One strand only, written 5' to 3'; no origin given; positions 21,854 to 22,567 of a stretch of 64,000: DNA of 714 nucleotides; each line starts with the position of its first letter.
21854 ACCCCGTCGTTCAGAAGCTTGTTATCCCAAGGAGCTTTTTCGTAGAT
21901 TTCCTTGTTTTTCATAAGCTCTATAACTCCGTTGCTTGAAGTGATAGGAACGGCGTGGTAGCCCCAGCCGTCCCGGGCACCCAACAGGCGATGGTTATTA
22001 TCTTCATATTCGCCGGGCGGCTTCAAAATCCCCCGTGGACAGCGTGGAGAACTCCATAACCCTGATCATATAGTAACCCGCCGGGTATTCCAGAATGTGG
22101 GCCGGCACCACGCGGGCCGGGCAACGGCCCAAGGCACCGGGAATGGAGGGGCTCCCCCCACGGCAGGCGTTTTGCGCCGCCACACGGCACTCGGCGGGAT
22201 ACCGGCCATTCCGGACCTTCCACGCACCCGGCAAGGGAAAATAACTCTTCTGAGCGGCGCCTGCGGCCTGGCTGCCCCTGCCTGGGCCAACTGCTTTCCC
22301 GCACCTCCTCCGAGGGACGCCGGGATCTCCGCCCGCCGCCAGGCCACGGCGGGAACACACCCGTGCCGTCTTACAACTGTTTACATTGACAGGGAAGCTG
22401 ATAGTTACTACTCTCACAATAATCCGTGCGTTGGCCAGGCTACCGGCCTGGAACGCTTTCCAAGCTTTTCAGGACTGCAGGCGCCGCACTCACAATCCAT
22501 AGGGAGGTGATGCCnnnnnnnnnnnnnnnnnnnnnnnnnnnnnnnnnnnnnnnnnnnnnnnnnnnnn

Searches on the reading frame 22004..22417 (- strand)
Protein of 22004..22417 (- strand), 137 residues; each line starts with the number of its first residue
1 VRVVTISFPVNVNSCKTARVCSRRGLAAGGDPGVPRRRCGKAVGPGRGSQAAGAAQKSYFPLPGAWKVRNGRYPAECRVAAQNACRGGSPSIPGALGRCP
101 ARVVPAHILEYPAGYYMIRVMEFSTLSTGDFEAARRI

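Call 86: search_protein_families(library=pfam, proteins=[window:22004-22417:-, window:22023-22358:-], max_evalue=0.01)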
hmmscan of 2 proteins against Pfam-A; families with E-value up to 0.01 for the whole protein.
window:22004-22417:- (137 aa): 0 families

window:22023-22358:- (111 aa): 0 families
